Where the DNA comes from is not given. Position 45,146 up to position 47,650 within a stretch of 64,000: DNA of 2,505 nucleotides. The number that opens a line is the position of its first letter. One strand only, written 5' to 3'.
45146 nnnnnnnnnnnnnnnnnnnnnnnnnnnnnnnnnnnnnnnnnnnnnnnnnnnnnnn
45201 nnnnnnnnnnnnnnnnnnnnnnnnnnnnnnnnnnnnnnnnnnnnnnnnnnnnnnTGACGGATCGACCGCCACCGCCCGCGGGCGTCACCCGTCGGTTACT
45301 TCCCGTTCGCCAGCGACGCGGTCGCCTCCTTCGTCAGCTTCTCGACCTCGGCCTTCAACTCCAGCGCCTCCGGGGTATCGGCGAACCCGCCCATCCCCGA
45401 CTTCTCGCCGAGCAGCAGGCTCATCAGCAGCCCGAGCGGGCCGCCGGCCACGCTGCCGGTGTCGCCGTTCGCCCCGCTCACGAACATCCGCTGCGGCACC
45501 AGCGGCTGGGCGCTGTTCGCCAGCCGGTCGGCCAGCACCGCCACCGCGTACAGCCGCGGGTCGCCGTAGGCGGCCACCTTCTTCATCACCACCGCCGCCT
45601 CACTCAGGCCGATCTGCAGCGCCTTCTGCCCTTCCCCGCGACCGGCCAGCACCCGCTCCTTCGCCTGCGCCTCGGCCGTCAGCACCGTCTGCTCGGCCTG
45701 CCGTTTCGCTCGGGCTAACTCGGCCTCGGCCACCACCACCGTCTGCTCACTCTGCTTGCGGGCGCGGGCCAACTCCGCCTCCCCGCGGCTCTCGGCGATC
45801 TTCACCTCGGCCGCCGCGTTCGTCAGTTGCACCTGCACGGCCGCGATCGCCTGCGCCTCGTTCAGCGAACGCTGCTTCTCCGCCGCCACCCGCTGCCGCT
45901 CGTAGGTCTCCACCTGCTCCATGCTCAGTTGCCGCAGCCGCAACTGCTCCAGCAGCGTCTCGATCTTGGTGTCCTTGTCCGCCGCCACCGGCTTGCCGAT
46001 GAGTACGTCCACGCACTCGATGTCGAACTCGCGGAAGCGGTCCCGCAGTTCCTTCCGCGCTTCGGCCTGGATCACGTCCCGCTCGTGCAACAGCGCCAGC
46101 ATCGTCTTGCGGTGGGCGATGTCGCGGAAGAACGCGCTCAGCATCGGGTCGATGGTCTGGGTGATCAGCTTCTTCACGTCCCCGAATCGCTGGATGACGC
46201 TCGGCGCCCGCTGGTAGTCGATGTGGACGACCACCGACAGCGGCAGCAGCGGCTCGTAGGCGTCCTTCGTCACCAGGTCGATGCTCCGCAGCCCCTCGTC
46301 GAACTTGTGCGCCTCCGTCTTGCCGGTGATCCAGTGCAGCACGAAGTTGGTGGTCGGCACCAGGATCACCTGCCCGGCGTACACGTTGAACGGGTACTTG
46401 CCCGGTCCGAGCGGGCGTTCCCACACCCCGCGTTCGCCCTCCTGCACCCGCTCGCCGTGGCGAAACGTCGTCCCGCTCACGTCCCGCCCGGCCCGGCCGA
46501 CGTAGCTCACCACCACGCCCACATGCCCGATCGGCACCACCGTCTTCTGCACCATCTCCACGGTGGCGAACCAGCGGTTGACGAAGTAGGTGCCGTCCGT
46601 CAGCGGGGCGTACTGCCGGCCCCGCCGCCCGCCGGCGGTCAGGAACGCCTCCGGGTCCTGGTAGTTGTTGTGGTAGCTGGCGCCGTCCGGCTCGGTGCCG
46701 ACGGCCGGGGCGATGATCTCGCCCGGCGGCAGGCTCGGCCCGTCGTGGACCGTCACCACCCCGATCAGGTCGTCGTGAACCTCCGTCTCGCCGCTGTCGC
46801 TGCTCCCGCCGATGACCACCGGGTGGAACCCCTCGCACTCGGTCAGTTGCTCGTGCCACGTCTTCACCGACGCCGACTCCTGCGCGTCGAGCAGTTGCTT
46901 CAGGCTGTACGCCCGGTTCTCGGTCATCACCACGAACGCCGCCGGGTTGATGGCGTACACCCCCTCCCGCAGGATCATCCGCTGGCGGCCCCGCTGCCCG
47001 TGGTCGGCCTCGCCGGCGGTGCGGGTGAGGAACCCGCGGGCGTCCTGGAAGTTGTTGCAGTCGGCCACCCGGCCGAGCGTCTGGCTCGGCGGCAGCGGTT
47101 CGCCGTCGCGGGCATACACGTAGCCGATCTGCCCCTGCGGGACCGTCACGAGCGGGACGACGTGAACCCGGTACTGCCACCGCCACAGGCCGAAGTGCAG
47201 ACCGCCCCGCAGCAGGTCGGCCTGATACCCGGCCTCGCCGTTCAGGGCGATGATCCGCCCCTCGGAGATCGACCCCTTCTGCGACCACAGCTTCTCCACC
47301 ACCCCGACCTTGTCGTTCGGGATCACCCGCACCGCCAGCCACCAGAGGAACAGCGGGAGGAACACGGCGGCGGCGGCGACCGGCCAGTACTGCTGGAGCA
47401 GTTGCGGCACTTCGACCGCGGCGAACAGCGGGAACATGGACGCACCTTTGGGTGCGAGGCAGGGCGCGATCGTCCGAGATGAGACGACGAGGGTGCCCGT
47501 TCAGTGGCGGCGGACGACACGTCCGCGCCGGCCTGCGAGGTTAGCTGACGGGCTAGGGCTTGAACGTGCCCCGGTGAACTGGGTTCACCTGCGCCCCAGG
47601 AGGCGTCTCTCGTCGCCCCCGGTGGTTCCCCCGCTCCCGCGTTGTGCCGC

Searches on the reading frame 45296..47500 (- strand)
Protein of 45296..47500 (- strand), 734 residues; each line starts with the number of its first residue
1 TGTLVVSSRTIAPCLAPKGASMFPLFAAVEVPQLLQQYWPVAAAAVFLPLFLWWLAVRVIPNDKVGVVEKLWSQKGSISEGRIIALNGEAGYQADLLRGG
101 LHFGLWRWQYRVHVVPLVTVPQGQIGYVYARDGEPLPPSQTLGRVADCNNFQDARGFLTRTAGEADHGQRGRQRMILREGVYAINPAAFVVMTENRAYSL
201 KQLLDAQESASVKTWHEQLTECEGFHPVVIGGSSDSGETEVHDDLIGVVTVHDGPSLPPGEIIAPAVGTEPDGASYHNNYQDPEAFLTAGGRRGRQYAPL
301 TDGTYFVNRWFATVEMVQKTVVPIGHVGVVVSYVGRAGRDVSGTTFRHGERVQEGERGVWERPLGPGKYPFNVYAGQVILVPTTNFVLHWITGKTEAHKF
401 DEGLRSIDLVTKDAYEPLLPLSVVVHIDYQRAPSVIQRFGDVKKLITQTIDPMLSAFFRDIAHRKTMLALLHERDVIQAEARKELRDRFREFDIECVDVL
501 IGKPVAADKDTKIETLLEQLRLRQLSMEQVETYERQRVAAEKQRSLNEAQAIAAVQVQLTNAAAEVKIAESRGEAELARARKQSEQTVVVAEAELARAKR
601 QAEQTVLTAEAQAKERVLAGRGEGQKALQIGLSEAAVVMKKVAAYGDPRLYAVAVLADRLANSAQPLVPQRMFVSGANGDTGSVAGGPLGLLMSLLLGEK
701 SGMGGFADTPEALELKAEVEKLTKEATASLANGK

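Call 77: search_protein_families(library=pfam, proteins=[window:45296-47500:-], max_evalue=0.001)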
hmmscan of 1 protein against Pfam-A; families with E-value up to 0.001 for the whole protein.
window:45296-47500:- (734 aa): 1 family
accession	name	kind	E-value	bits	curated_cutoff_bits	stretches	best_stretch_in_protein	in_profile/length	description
PF01145.31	Band_7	-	1.4e-13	51.8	23.6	1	321-512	2-150/176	SPFH domain / Band 7 family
